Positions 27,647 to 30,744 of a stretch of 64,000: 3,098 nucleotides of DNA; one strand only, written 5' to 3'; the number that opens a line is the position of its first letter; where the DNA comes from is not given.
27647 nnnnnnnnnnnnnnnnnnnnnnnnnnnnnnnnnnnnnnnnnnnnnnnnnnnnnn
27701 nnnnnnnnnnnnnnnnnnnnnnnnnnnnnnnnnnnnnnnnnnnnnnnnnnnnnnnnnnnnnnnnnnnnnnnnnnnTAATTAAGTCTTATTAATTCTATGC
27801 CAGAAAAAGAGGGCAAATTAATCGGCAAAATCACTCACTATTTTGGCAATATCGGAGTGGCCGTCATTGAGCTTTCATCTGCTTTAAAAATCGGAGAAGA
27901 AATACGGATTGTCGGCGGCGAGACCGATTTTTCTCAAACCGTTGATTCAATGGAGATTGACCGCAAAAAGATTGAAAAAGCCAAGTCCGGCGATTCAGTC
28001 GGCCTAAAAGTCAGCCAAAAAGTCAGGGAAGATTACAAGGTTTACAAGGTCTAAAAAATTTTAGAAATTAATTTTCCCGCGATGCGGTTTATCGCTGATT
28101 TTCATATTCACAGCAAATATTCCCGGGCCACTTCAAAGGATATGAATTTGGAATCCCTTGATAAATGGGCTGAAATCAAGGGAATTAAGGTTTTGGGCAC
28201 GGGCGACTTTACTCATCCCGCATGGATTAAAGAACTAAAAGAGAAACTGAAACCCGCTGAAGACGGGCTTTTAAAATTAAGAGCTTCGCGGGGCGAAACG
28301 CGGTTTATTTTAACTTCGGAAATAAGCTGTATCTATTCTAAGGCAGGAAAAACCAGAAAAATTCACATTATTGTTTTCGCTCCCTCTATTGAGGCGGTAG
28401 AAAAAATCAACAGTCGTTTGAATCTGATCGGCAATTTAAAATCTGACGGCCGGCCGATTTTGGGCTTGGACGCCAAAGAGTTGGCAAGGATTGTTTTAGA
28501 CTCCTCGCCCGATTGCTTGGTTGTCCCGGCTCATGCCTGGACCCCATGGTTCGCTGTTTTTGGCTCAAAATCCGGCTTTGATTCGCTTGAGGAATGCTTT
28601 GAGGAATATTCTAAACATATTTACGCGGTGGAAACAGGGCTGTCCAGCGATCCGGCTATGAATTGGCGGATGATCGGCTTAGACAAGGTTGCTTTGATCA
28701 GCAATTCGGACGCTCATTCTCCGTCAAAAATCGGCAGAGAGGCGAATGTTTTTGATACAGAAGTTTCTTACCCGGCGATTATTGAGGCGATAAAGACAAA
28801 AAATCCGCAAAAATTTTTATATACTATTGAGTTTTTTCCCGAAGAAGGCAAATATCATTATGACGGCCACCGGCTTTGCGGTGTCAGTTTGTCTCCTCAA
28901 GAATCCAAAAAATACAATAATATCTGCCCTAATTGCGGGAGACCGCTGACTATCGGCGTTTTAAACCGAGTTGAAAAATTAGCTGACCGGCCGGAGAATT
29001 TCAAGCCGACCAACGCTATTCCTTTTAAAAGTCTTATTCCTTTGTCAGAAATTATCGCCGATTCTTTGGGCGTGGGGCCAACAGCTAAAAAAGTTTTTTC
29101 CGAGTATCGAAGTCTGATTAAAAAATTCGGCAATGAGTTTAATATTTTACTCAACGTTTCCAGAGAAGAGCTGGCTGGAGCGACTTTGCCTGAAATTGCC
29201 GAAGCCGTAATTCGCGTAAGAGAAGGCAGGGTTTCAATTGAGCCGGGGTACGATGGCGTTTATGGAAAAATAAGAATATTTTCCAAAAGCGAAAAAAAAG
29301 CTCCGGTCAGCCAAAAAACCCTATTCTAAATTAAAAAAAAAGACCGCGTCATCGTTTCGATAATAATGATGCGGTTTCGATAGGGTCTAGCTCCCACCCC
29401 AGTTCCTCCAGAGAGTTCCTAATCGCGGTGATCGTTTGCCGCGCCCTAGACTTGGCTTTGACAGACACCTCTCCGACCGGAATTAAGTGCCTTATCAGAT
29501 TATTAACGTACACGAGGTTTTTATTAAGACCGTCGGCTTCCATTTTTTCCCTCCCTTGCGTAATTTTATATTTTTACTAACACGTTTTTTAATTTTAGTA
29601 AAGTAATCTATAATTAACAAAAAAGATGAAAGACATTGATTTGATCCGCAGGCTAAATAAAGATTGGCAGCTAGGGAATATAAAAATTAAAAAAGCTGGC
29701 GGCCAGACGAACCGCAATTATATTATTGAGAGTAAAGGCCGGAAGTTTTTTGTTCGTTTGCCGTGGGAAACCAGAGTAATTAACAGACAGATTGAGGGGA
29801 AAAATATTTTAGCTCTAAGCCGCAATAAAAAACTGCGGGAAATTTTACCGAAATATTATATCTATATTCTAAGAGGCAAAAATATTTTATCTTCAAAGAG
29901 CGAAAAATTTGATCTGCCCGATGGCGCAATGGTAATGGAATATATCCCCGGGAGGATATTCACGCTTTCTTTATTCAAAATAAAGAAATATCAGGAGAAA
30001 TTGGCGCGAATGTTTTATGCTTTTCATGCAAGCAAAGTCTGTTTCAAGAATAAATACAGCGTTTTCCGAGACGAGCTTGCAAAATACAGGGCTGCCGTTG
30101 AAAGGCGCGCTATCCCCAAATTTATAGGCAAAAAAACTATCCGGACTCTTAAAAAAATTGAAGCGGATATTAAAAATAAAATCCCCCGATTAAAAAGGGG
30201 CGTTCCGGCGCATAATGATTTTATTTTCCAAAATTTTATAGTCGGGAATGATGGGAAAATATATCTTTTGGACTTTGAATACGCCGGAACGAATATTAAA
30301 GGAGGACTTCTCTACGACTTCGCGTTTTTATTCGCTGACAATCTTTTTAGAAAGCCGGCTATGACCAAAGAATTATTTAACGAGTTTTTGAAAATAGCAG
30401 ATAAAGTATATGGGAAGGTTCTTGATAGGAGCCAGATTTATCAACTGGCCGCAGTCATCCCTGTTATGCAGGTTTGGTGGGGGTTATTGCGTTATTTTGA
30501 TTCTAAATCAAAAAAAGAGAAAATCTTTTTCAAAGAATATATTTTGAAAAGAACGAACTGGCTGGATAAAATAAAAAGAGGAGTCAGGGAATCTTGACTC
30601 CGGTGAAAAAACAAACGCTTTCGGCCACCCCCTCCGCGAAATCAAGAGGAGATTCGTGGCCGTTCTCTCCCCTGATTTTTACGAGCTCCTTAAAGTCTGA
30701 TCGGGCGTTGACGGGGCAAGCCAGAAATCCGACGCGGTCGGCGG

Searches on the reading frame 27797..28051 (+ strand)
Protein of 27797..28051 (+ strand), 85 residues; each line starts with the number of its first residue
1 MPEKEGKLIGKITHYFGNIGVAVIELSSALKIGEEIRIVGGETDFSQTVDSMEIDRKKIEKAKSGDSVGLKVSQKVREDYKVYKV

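Call 9: search_protein_families(library=pfam, proteins=[window:27797-28051:+])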
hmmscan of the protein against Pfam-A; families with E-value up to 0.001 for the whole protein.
window:27797-28051:+ (85 aa): 2 families
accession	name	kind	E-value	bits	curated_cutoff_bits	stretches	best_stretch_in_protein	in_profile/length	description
PF03144.31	GTP_EFTU_D2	-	0.00019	22.2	30.3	1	30-80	13-66/73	Elongation factor Tu domain 2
PF16325.11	Peptidase_U32_C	-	0.00061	20.3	28.2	1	7-78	4-78/83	Peptidase family U32 C-terminal domain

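Call 60: search_protein_families(library=ncbifam, proteins=[window:27797-28051:+], max_evalue=0.01)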
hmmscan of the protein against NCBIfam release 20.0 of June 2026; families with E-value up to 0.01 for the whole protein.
window:27797-28051:+ (85 aa): 6 families
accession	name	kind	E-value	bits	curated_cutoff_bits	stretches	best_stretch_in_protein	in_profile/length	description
NF009372.0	PRK12735.1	subfamily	1.8e-05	23.8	479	1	28-80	237-289/396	elongation factor Tu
NF000766.0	PRK00049.1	subfamily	3.9e-05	22.6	449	1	28-79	237-288/396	elongation factor Tu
TIGR00485.1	EF-Tu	equivalog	5.3e-05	22.1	522.4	1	28-79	235-286/394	elongation factor Tu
NF009373.0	PRK12736.1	subfamily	5.9e-05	22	452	1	28-79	235-286/394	elongation factor Tu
NF008969.0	PRK12317.1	subfamily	0.00074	18.2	502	1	17-79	241-300/426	elongation factor 1-alpha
TIGR00483.1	EF-1_alpha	equivalog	0.0057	15.2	540.1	1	17-80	242-302/427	translation elongation factor EF-1 subunit alpha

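Call 61: search_solved_structures(query=window:27797-28051:+, max_evalue=1)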
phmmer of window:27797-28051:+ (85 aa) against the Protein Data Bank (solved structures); distinct sequences matched with E-value up to 1: 59.
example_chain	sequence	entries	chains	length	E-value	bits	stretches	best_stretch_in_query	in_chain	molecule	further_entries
6gfu_A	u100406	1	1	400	0.0021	21.9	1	28-80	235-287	Elongation Factor Tu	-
6mij_A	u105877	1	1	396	0.0029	21.5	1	28-79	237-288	Elongation factor Tu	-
5w76_A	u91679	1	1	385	0.004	21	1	29-80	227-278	Ancestral Elogation Factor N153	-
8yly_A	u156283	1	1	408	0.005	20.7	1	17-72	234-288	Elongation factor Tu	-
8ym3_A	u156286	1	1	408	0.0054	20.6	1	17-72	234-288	Elongation factor Tu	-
5i4q_C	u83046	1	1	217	0.0063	20.4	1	28-79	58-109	Elongation factor Tu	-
1mj1_A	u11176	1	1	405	0.0068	20.3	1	20-79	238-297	Elongation Factor Tu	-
1b23_P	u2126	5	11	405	0.0088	20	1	20-79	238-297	ELONGATION FACTOR TU | OF ELONGATION FACTOR TU (EF-TU)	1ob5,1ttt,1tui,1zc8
4v8q_BZ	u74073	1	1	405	0.0088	20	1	20-79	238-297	ELONGATION FACTOR TU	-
1eft_A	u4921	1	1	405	0.0092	19.9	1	20-79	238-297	ELONGATION FACTOR TU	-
8v9l_x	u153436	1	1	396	0.0098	19.8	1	28-80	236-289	Elongation factor Tu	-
6htw_H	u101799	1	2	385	0.01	19.7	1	23-80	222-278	Elongation Factor Tu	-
2hcj_B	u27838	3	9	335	0.013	19.4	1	28-79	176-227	Protein chain elongation factor EF-Tu | Elongation factor EF-Tu | Elongation factor Tu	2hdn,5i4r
5mi9_A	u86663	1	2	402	0.014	19.3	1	28-78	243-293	Elongation factor Tu 1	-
5mi8_A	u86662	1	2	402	0.014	19.3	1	28-78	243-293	Elongation factor Tu 1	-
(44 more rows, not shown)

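Call 75: find_homologous_proteins(query=window:27797-28051:+, max_evalue=0.00001)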
Query window:27797-28051:+ (85 aa): 1793 proteins with E <= 0.00001 among 1794 candidates; the best 120 are listed.
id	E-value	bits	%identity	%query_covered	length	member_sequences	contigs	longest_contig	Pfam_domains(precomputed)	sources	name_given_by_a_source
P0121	1.3e-45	170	100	100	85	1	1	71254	-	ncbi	ncbi:MAG: hypothetical protein V1705_00485 [bacterium]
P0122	2.8e-37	144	82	100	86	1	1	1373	PF03144.32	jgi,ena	-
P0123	5.3e-37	143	81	100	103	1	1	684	PF03144.32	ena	-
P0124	1.6e-36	142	81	100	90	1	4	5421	PF03144.32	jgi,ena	-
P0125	1.8e-36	141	79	100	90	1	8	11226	PF03144.32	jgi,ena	-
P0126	2.2e-36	141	80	100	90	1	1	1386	PF03144.32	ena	-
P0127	2.3e-36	141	80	100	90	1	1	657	PF16325.12,PF03144.32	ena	-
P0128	2.5e-36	141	79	100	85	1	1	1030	PF03144.32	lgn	-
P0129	2.6e-36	141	78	100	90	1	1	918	PF03144.32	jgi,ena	-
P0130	3.4e-36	141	83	100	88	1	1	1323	PF03144.32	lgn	-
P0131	3.7e-36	140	80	100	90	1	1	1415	PF03144.32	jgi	jgi:putative protease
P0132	5.0e-36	140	82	98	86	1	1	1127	PF16325.12,PF03144.32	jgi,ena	-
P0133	6.3e-36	140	78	100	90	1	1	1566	PF03144.32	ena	-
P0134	8.0e-36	139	82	100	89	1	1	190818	PF03144.32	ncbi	ncbi:MAG: EF-Tu/IF-2/RF-3 family GTPase [bacterium]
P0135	9.4e-36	139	80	96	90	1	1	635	PF03144.32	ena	-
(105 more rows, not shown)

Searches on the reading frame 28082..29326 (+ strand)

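Call 9: search_protein_families(library=pfam, proteins=[window:28082-29326:+])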
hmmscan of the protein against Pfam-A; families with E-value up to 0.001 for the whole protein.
window:28082-29326:+ (415 aa): 1 family
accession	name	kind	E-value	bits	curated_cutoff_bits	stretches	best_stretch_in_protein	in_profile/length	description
PF13263.12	PHP_C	-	0.00032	20.6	21.3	1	206-239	19-53/56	PHP-associated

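Call 60: search_protein_families(library=ncbifam, proteins=[window:28082-29326:+], max_evalue=0.01)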
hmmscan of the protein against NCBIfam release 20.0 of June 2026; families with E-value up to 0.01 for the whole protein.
window:28082-29326:+ (415 aa): 1 family
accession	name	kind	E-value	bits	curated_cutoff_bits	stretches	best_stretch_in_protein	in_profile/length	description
TIGR00375.1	TIGR00375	hypoth_equivalog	9.4e-57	193.1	326.6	1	5-397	2-374/374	TIGR00375 family protein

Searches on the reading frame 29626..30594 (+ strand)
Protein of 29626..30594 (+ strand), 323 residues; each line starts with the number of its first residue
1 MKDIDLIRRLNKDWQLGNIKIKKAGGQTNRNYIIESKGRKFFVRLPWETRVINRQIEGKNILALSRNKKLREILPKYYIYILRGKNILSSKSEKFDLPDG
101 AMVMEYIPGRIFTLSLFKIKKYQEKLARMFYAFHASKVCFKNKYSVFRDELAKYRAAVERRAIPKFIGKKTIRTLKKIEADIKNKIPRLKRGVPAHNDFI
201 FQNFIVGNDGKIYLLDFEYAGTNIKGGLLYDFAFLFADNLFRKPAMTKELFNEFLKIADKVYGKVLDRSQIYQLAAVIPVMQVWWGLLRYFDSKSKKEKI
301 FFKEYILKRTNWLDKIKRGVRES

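Call 9: search_protein_families(library=pfam, proteins=[window:29626-30594:+])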
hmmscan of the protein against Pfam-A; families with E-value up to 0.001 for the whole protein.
window:29626-30594:+ (323 aa): 2 families
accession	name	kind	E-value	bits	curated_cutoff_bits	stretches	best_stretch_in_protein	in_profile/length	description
PF01633.27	Choline_kinase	-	4.9e-12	46.2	29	1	100-238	66-206/300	Choline/ethanolamine kinase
PF01636.29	APH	-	1.4e-10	41.8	23.2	1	24-240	6-213/239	Phosphotransferase enzyme family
